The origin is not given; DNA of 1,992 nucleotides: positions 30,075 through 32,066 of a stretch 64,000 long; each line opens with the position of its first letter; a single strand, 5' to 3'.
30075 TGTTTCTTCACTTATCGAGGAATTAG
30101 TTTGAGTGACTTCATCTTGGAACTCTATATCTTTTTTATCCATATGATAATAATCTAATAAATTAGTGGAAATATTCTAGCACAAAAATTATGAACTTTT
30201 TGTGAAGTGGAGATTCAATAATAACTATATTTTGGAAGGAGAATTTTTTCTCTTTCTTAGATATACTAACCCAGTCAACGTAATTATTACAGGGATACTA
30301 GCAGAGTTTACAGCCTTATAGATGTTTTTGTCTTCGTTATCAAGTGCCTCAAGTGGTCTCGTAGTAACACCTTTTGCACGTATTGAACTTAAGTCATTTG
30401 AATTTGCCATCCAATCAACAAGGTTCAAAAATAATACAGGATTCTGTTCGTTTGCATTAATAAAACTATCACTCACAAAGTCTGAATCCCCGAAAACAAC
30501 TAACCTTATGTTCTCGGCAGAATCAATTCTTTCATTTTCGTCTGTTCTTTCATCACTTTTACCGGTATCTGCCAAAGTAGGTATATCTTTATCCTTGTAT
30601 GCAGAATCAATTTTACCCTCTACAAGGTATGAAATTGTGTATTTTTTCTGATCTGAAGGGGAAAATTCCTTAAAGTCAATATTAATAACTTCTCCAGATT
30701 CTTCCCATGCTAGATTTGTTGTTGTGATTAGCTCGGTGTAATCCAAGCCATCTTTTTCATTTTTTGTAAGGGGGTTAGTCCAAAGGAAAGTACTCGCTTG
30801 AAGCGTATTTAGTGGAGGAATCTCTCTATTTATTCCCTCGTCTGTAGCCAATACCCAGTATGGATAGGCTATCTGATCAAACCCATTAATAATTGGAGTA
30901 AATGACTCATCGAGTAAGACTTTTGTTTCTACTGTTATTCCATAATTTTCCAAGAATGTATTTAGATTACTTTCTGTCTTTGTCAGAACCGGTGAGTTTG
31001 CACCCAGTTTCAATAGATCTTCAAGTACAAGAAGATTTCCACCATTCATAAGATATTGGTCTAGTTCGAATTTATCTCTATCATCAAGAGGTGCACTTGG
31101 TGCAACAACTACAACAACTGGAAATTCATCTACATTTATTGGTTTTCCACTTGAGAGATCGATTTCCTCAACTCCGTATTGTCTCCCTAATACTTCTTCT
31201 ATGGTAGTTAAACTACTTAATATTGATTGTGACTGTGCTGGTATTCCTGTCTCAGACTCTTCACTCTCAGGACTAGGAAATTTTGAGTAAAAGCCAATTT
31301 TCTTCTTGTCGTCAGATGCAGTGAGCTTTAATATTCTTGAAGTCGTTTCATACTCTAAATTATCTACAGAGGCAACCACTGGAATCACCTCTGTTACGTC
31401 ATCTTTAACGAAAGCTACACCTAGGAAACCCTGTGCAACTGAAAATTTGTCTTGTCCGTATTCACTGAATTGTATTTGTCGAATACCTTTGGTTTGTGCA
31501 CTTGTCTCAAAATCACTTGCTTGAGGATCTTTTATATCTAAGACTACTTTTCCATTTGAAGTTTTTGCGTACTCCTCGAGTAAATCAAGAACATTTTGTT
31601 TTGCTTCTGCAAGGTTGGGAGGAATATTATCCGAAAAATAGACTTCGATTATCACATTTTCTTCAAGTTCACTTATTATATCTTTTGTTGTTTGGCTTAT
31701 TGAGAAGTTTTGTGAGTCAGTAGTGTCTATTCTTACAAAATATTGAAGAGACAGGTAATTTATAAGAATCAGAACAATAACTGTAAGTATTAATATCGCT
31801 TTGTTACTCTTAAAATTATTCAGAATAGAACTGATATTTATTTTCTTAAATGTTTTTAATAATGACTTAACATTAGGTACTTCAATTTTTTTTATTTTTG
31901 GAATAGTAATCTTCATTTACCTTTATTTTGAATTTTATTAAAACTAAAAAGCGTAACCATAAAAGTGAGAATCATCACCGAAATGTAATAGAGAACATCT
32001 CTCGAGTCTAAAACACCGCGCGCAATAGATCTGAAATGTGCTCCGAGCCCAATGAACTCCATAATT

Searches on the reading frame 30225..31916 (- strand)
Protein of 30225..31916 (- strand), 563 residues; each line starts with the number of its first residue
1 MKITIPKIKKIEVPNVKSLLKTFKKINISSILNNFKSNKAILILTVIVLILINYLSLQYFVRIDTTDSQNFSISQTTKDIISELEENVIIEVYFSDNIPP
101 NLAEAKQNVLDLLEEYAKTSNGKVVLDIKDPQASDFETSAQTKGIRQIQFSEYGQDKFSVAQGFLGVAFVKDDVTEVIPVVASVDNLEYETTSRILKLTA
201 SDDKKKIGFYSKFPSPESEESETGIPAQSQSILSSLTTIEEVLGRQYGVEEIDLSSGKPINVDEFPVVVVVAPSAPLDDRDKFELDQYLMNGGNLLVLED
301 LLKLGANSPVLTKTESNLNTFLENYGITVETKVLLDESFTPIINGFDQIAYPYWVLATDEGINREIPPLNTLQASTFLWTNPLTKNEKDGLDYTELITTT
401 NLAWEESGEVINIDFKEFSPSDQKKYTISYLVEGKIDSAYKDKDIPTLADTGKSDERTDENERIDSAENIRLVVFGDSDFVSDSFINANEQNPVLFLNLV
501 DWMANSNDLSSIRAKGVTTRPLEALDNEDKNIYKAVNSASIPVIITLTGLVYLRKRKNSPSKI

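Call 77: search_protein_families(library=pfam, proteins=[window:30225-31916:-], max_evalue=0.001)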
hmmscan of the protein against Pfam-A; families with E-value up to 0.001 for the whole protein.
window:30225-31916:- (563 aa): 3 families
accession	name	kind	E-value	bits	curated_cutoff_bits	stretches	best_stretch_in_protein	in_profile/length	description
PF09822.16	ABC_transp_aux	-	1e-45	156.7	34.7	1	204-503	1-285/288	ABC-type uncharacterized transport system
PF23357.1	DUF7088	-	8.5e-21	74.5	27.8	1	69-168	3-103/105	Domain of unknown function (DUF7088)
PF23355.1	IFT52_GIFT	-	6e-06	26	27.2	1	264-335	45-109/246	IFT52 GIFT domain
